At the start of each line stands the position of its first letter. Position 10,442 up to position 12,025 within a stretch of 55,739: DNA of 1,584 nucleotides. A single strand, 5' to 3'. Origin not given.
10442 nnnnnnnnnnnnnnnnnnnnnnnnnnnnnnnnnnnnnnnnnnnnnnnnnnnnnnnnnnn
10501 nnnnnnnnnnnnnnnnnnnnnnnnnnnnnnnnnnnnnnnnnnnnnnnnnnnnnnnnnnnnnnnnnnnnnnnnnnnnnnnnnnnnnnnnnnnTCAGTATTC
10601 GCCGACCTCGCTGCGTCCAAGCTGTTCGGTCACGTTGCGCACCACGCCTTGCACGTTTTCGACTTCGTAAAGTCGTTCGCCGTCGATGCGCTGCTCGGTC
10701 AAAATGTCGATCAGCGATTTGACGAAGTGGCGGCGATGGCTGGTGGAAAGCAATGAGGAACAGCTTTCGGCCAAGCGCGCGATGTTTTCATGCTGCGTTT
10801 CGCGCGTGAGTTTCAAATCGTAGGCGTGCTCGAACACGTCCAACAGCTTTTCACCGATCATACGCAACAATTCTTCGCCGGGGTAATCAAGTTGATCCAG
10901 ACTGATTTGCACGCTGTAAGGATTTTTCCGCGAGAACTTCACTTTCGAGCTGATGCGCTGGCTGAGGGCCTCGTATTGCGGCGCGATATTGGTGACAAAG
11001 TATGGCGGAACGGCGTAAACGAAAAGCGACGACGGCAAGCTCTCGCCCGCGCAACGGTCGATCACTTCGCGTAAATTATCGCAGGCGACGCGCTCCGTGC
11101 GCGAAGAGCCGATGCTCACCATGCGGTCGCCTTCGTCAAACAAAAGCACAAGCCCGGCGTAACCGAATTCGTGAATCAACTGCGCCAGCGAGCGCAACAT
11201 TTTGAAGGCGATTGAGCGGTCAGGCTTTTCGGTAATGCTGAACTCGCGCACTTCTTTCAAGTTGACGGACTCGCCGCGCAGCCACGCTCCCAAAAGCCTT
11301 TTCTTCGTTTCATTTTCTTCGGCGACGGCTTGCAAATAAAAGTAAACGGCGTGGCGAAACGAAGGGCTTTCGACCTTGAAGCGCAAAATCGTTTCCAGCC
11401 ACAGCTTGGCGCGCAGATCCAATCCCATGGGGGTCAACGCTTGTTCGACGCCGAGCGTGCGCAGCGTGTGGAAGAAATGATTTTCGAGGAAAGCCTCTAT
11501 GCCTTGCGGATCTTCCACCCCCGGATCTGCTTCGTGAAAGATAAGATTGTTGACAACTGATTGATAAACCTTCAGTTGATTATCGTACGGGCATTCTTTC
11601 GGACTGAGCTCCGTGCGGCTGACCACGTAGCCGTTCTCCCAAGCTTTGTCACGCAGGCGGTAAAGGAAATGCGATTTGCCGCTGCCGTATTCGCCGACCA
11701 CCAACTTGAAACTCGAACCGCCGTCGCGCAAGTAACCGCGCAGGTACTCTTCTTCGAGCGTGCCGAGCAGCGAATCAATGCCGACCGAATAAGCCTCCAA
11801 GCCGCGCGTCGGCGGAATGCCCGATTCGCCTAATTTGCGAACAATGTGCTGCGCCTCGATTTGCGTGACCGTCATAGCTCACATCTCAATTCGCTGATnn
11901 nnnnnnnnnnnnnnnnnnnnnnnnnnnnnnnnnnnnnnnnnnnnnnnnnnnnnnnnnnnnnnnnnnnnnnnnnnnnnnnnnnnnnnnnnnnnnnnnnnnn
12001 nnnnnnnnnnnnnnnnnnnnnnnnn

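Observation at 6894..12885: Orphan four-gene NTPase-helicase cassette built from BREX accessory-type parts (2x BrxD-like plus BrxHI-like plus unknown) with no BREX core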

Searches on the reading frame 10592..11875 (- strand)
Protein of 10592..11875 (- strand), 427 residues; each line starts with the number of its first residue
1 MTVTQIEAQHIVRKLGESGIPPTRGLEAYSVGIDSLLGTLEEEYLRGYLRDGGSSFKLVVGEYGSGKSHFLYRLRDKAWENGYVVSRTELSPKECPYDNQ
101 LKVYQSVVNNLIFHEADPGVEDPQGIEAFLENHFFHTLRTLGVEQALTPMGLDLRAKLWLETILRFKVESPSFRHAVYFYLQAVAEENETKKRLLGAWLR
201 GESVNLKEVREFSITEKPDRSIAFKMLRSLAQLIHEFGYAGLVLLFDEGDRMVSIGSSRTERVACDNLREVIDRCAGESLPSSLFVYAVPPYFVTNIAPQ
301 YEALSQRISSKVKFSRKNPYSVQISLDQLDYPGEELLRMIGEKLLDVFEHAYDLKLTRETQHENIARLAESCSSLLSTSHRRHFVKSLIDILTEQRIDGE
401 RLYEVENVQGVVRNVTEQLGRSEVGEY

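Call 4: search_protein_families(library=pfam, proteins=[window:10592-11875:-], max_evalue=0.01)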
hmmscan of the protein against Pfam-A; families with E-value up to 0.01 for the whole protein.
window:10592-11875:- (427 aa): 2 families
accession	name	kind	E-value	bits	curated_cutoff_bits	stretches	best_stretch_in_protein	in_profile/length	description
PF10923.14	BrxC_BrxD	-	2.3e-47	162.3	22.2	1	7-393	5-396/414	BREX system ATP-binding protein BrxC/D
PF13191.12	AAA_16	-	0.0027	18.7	32.6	0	49-102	19-71/167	AAA ATPase domain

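Call 5: search_protein_families(library=padloc, proteins=[window:10592-11875:-], max_evalue=0.01)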
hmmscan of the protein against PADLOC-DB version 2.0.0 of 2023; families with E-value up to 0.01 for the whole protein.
window:10592-11875:- (427 aa): 2 families
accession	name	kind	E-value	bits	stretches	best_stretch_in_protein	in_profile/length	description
PDLC02494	BrxD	-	7.6e-37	125.5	1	2-393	3-396/440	BrxD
PDLC03959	SngB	-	7.4e-28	95.8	1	3-393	6-401/439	-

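Call 6: search_protein_families(library=ncbifam, proteins=[window:10592-11875:-], max_evalue=0.01)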
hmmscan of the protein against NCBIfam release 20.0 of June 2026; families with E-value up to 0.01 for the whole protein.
window:10592-11875:- (427 aa): 1 family
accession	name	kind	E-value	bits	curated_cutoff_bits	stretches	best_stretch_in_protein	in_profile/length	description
NF033438.1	BREX_BrxD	equivalog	2.1e-37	129.2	350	1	6-393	3-392/423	BREX system ATP-binding protein BrxD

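Call 53: search_dna_similar(query=window:10592-11875:-, collection=plasmids, mode=protein, max_evalue=0.00001, max_rows=25)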
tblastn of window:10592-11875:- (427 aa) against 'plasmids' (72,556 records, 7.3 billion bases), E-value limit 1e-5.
Records with a match: 686; places in all: 686; records where one place covers at least 80% of the query: 14.
Best place of each record, by identity: <60% 686.
By first word of the organism name: Klebsiella 448; Salmonella 144; Escherichia 14; Sulfitobacter 7; Phaeobacter 5; Bradyrhizobium 4; Raoultella 4; Azospirillum 3; Mesorhizobium 2; Pseudosulfitobacter 2; and 44 more.
By predicted mobility (MOB-suite, as given by PLSDB): conjugative 538; non-mobilizable 106; mobilizable 42.
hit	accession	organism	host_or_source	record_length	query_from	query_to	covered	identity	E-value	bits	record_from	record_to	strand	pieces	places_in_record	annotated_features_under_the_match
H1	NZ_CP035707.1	Sphaerotilus sulfidivorans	cell culture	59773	1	392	92%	27.3%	2e-21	104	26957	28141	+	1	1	brxD: BREX system ATP-binding protein BrxD | pglZ: BREX-2 system phosphatase PglZ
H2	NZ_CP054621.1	Azospirillum oryzae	cell culture,soil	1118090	19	398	89%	28.1%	6e-20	100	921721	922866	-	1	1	record has no annotation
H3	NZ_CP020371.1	Candidatus Thiodictyon syntrophicum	meromictic lake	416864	3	389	91%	26.7%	4e-16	89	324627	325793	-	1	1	brxD: BREX system ATP-binding protein BrxD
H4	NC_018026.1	Desulfomonile tiedjei DSM 6799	sewage sludge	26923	8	423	97%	24.7%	1e-15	87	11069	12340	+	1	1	BREX system ATP-binding domain-containing protein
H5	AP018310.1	Aulosira laxa NIES-50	-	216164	8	391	90%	26.4%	2e-18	96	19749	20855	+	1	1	hypothetical protein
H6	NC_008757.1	Polaromonas naphthalenivorans CJ2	-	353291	19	398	89%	26.6%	3e-18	95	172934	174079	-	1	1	brxD: BREX system ATP-binding protein BrxD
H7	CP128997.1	Rhodococcus opacus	sludge,sludge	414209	1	392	92%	23.7%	3e-12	76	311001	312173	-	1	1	brxD: BREX system ATP-binding protein BrxD | pglZ: BREX-2 system phosphatase PglZ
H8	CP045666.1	Enterobacteriaceae bacterium Kacie_13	Bacteria culture,Stream water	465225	7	393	91%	22.7%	2e-11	74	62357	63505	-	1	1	ATP-binding protein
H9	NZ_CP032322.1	Azospirillum argentinense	soil sample,Agricultural field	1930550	18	393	88%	23.3%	2e-8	64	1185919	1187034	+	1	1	record has no annotation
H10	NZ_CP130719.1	Streptomyces sp. NBC_01334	-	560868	19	348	77%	26.4%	2e-16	89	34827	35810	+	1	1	brxD: BREX system ATP-binding protein BrxD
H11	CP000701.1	Rhizorhabdus wittichii RW1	-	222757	2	309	72%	27.3%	1e-12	77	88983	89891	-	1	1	hypothetical protein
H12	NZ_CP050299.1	Mesorhizobium huakuii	Oxytropis kamtschatica,cell ...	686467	18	393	88%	22.2%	5e-9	66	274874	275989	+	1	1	ATP-binding protein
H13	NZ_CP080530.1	Mesorhizobium sp. AR02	Oxytropis sp.,Cell culture,root nodule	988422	18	393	88%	22.1%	5e-9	66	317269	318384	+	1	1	ATP-binding protein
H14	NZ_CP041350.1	Komagataeibacter xylinus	Ziziphus mauritiana Lam,cell ...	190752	18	393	88%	22.0%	1e-9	68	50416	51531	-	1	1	ATP-binding protein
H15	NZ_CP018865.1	Arthrobacter crystallopoietes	single cell,soil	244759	18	393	88%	21.8%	1e-7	62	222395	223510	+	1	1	ATP-binding protein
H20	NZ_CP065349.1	Klebsiella pneumoniae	pure culture,river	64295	1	317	74%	24.5%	9e-13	78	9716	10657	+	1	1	ATP-binding protein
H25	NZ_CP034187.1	Deinococcus psychrotolerans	whole organism,R2A medium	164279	3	291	68%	26.6%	3e-12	76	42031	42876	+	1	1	BREX system ATP-binding domain-containing protein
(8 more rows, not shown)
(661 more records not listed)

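Call 54: get_annotated_region(hit=H4, flank=7000)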
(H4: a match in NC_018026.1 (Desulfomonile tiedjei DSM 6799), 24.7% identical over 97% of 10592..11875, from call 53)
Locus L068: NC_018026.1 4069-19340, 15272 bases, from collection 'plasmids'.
description: Desulfomonile tiedjei DSM 6799 plasmid pDESTI.01, complete sequence
organism: Desulfomonile tiedjei DSM 6799 (NCBI taxid 706587)
taxonomy: Bacteria; Thermodesulfobacteriota; Desulfomonilia; Desulfomonilales; Desulfomonilaceae; Desulfomonile; Desulfomonile tiedjei; Desulfomonile tiedjei DSM 6799
host: -; source: sewage sludge; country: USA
typing (MOB-suite, as given by PLSDB): non-mobilizable
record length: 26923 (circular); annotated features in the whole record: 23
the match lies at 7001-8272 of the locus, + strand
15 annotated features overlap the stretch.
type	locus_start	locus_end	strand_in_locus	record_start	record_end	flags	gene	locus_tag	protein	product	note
CDS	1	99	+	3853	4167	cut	-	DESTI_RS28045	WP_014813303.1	hypothetical protein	-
CDS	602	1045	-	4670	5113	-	rnhA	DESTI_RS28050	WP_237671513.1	ribonuclease HI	-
CDS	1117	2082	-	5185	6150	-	-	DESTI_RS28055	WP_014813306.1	nucleotidyl transferase AbiEii/AbiGii toxin family protein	-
CDS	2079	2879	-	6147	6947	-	-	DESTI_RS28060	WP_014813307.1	type IV toxin-antitoxin system AbiEi family antitoxin domain-containing protein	-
CDS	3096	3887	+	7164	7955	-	-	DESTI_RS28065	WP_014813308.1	ParA family protein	-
CDS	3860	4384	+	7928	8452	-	-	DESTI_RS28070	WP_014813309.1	hypothetical protein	-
CDS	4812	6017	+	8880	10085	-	-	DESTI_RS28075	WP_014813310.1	helix-turn-helix domain-containing protein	-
CDS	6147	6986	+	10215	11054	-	-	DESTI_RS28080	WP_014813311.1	hypothetical protein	-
CDS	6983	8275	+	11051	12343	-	-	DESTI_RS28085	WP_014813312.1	BREX system ATP-binding domain-containing protein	-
CDS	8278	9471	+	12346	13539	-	-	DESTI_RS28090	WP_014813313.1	BREX system ATP-binding domain-containing protein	-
CDS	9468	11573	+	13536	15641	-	-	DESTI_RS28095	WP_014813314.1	DEAD/DEAH box helicase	-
CDS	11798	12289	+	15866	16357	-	-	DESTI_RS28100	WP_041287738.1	DUF3124 domain-containing protein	-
CDS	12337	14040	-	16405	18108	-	-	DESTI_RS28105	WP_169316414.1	cation:proton antiporter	GO:0006812 - monoatomic cation transport [Evidence IEA]; GO:1902600 - proton transmembrane transport [Evidence IEA]; ...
CDS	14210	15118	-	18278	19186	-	secF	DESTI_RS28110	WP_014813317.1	protein translocase subunit SecF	GO:0043952 - protein transport by the Sec complex [Evidence IEA]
CDS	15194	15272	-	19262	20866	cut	secD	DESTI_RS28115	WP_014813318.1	protein translocase subunit SecD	GO:0043952 - protein transport by the Sec complex [Evidence IEA]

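Call 55: get_annotated_region(hit=H5, flank=7000)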
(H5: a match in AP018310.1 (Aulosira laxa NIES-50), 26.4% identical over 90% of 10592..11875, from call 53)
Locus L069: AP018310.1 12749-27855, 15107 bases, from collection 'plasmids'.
description: Aulosira laxa NIES-50 plasmid plasmid3 DNA, complete genome
organism: Aulosira laxa NIES-50 (NCBI taxid 1541988)
taxonomy: Bacteria; Cyanobacteriota; Cyanophyceae; Nostocales; Fortieaceae; Aulosira; Aulosira laxa; Aulosira laxa NIES-50
host: -; source: -; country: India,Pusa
typing (MOB-suite, as given by PLSDB): conjugative; replicon rep_cluster_1671; relaxase MOBP; mating-pair formation MPF_T
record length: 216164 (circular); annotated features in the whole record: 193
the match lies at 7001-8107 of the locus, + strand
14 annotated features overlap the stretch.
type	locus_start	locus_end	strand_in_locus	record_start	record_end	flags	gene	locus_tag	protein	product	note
CDS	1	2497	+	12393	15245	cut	-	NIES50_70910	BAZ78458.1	alkaline phosphatase domain-containing protein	-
CDS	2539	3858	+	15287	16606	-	-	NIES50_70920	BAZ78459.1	putative ATP/GTP binding protein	-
CDS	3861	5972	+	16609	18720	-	-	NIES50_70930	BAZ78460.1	DEAD/DEAH box helicase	-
CDS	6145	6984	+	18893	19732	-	-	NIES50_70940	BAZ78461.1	hypothetical protein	-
CDS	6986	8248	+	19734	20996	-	-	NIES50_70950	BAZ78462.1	hypothetical protein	-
CDS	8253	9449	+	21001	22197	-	-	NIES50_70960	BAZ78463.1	hypothetical protein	-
CDS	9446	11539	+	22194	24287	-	-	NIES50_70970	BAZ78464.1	DEAD/DEAH box RNA helicase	-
CDS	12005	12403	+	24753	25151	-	-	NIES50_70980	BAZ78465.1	hypothetical protein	-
CDS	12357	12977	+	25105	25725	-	-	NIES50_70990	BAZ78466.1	hypothetical protein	-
CDS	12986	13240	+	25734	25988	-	-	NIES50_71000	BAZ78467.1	hypothetical protein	-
CDS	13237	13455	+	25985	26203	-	-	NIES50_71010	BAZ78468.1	hypothetical protein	-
CDS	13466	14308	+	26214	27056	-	-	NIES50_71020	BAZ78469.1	hypothetical protein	-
CDS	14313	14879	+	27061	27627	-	-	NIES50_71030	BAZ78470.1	hypothetical protein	-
CDS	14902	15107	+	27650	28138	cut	-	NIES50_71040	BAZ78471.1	hypothetical protein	-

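Call 56: get_annotated_region(hit=H12, flank=7000)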
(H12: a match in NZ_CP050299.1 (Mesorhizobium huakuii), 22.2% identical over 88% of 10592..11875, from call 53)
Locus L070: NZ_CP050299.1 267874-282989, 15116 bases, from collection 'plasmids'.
description: Mesorhizobium huakuii strain 583 plasmid p_1, complete sequence
organism: Mesorhizobium huakuii (NCBI taxid 28104)
taxonomy: Bacteria; Pseudomonadota; Alphaproteobacteria; Hyphomicrobiales; Phyllobacteriaceae; Mesorhizobium; Mesorhizobium huakuii
host: -; source: Oxytropis kamtschatica,cell culture,root nodule; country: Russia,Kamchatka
typing (MOB-suite, as given by PLSDB): non-mobilizable; mating-pair formation MPF_T
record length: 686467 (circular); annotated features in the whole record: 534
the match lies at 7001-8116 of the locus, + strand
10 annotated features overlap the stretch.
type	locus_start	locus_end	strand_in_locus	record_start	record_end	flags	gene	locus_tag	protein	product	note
CDS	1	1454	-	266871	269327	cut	-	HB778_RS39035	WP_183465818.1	ATP-binding protein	GO:0006302 - double-strand break repair [Evidence IEA]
CDS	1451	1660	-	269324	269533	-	-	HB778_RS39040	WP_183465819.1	hypothetical protein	-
CDS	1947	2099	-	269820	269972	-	-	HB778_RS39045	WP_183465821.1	hypothetical protein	-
CDS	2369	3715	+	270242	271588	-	-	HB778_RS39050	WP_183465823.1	TerB N-terminal domain-containing protein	-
CDS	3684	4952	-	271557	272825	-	-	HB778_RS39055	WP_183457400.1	IS256 family transposase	-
CDS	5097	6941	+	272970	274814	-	-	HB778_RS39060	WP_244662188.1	TerB N-terminal domain-containing protein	-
CDS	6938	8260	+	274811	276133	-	-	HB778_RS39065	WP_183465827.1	ATP-binding protein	-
CDS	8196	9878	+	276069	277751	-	-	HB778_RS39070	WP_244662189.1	DEAD/DEAH box helicase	-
CDS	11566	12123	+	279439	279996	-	-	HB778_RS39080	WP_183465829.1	hypothetical protein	-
CDS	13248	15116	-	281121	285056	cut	-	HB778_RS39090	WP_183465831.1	AAA family ATPase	GO:0006302 - double-strand break repair [Evidence IEA]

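Call 61: get_annotated_region(hit=H1, flank=6000)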
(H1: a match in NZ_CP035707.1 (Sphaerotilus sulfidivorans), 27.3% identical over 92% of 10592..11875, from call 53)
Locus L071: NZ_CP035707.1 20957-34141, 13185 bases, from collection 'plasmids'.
description: Sphaerotilus sulfidivorans strain D-507 plasmid pSna507_unt13, complete sequence
organism: Sphaerotilus sulfidivorans (NCBI taxid 639200)
taxonomy: Bacteria; Pseudomonadota; Betaproteobacteria; Burkholderiales; Sphaerotilaceae; Sphaerotilus; Sphaerotilus sulfidivorans
host: -; source: cell culture; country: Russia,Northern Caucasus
typing (MOB-suite, as given by PLSDB): non-mobilizable
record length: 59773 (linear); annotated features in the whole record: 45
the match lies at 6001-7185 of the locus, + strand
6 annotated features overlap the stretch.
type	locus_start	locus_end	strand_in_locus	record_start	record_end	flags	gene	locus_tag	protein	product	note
CDS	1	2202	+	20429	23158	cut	-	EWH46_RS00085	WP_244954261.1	DUF6079 family protein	-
CDS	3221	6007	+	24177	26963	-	pglZ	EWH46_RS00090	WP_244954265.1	BREX-2 system phosphatase PglZ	-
CDS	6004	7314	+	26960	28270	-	brxD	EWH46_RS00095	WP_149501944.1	BREX system ATP-binding protein BrxD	-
CDS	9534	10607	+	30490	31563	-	-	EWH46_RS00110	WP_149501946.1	WYL domain-containing protein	-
CDS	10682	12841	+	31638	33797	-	-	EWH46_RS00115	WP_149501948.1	ATP-binding protein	-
CDS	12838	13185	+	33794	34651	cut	-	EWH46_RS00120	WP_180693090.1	Sir2 family NAD-dependent protein deacetylase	-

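Call 62: get_annotated_region(hit=H20, flank=6000)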
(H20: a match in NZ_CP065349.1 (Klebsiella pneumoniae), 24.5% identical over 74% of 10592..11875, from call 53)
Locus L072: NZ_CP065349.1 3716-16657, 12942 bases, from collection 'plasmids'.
description: Klebsiella pneumoniae strain ZG2017CW4-4-2 plasmid unnamed2, complete sequence
organism: Klebsiella pneumoniae (NCBI taxid 573)
taxonomy: Bacteria; Pseudomonadota; Gammaproteobacteria; Enterobacterales; Enterobacteriaceae; Klebsiella; Klebsiella pneumoniae
host: -; source: pure culture,river; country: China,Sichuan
typing (MOB-suite, as given by PLSDB): mobilizable; replicon rep_cluster_1418
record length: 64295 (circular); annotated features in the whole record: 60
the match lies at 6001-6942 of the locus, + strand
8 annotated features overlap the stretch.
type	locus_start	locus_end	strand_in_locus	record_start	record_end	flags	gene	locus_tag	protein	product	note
CDS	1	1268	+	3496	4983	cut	ltrA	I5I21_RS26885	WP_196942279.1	group II intron reverse transcriptase/maturase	GO:0000373 - Group II intron splicing [Evidence IEA]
CDS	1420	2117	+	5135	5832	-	-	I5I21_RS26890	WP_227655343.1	IS1 family transposase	-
CDS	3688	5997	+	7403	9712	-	-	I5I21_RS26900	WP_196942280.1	TerB N-terminal domain-containing protein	-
CDS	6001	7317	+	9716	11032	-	-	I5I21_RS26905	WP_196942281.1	ATP-binding protein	-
CDS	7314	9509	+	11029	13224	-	-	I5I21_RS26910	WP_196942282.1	DEAD/DEAH box helicase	-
CDS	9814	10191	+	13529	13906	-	-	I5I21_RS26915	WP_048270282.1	transposase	GO:0006313 - DNA transposition [Evidence IEA]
CDS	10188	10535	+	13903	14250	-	tnpB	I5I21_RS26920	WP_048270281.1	IS66 family insertion sequence element accessory protein TnpB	-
CDS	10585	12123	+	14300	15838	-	-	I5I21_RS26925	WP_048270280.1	IS66 family transposase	-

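Call 63: get_annotated_region(hit=H25, flank=7000)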
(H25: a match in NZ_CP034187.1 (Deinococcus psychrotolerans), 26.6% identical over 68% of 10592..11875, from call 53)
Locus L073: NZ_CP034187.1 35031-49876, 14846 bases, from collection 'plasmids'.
description: Deinococcus psychrotolerans strain S14-83 plasmid unnamed3, complete sequence
organism: Deinococcus psychrotolerans (NCBI taxid 2489213)
taxonomy: Bacteria; Deinococcota; Deinococci; Deinococcales; Deinococcaceae; Deinococcus; Deinococcus psychrotolerans
host: -; source: whole organism,R2A medium; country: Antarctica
typing (MOB-suite, as given by PLSDB): non-mobilizable
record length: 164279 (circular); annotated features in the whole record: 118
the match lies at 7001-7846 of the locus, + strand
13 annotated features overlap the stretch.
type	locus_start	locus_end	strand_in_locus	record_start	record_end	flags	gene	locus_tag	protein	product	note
CDS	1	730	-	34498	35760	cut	-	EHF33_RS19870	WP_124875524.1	VWA domain-containing protein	-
CDS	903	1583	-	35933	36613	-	-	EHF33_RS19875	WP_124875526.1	MerR family transcriptional regulator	GO:0006355 - regulation of DNA-templated transcription [Evidence IEA]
CDS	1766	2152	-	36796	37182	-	-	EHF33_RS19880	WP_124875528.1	hypothetical protein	-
CDS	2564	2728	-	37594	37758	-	-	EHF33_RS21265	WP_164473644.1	hypothetical protein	-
CDS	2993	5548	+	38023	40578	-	-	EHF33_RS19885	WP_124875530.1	hypothetical protein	-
CDS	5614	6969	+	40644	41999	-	-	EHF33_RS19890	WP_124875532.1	hypothetical protein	-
CDS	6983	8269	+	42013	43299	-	-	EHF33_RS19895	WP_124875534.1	BREX system ATP-binding domain-containing protein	-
CDS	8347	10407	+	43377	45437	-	-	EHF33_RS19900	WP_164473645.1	DEAD/DEAH box helicase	-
CDS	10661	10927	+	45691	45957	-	-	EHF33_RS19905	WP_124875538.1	HNH endonuclease signature motif containing protein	-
CDS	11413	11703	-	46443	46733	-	-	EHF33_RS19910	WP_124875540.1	hypothetical protein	-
CDS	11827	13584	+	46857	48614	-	-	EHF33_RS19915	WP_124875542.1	hypothetical protein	-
CDS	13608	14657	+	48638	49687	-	-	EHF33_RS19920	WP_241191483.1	BREX system ATP-binding domain-containing protein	-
CDS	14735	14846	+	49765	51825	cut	-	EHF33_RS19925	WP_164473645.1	DEAD/DEAH box helicase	-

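Call 64: get_annotated_region(hit=H8, flank=7000)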
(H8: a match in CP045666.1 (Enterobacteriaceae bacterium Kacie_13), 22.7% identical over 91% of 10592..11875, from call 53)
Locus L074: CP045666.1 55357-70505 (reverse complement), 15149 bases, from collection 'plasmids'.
description: Enterobacteriaceae bacterium Kacie_13 plasmid unnamed1, complete sequence
organism: Enterobacteriaceae bacterium Kacie_13 (NCBI taxid 2662179)
taxonomy: Bacteria; Pseudomonadota; Gammaproteobacteria; Enterobacterales; Enterobacteriaceae; ; Enterobacteriaceae bacterium Kacie 13
host: -; source: Bacteria culture,Stream water; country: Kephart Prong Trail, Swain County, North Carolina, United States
typing (MOB-suite, as given by PLSDB): non-mobilizable; replicon rep_cluster_1067
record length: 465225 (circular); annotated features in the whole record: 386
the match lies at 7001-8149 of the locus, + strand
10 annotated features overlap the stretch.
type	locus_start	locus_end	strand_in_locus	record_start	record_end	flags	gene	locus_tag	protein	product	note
CDS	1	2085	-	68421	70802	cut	-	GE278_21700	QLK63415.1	molybdopterin-dependent oxidoreductase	-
CDS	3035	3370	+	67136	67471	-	-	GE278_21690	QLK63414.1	hypothetical protein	-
CDS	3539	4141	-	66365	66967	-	-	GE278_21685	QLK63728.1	hypothetical protein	-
CDS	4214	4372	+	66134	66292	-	-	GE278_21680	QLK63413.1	hypothetical protein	-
CDS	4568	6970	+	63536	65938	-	-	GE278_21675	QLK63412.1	ATPase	-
CDS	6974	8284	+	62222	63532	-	-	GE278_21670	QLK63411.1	ATP-binding protein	-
CDS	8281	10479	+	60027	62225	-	-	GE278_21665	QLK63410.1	DEAD/DEAH box helicase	-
CDS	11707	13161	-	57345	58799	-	-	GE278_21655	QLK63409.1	succinate-semialdehyde dehydrogenase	-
CDS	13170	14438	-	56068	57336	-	-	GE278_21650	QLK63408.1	4-aminobutyrate--2-oxoglutarate transaminase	-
CDS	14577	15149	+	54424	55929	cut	-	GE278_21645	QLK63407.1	aminotransferase class I/II-fold pyridoxal phosphate-dependent enzyme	-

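Call 68: search_protein_families(library=pfam, proteins=[L068:9468-11573:+, L072:7314-9509:+], max_evalue=0.5)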
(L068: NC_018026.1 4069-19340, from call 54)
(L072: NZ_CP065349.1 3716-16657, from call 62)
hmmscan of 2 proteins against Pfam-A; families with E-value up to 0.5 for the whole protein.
L068:9468-11573:+ (701 aa): 6 families
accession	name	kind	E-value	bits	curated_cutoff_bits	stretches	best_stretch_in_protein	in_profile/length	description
PF00270.35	DEAD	-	7.8e-34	117.3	26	1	23-191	1-164/167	DEAD/DEAH box helicase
PF00271.37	Helicase_C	-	2.5e-12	47.5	23.5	1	232-333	10-108/110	Helicase conserved C-terminal domain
PF04851.21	ResIII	-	2e-09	38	22.5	1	21-188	3-162/164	Type III restriction enzyme, res subunit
PF22590.2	Cas3-like_C_2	-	0.00012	22.7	27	1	240-335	5-105/106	CRISPR-associated nuclease/helicase Cas3, C-terminal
PF13245.12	AAA_19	-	0.017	15.8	25.1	1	26-154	1-102/134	AAA domain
PF00580.27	UvrD-helicase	-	0.22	11.6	23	1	24-97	3-72/271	UvrD/REP helicase N-terminal domain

L072:7314-9509:+ (731 aa): 7 families
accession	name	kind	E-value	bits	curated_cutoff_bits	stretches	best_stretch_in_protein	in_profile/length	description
PF00270.35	DEAD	-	4.6e-32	111.5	26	1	25-200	1-165/167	DEAD/DEAH box helicase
PF00271.37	Helicase_C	-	3.1e-15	56.8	23.5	1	261-363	14-109/110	Helicase conserved C-terminal domain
PF04851.21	ResIII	-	0.00018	21.9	22.5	1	23-167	3-144/164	Type III restriction enzyme, res subunit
PF22590.2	Cas3-like_C_2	-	0.0012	19.6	27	1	263-364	3-105/106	CRISPR-associated nuclease/helicase Cas3, C-terminal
PF19306.5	WH_Lhr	-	0.0014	18.4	27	0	406-464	6-63/168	Large helicase-related protein, winged helix domain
PF22835.1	TEX13B-like_middle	-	0.09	13.5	27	1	39-95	28-84/110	Testis-expressed protein 13B-like, middle domain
PF09114.16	MotA_activ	-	0.12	13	26.1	0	615-661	24-70/95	Transcription factor MotA, activation domain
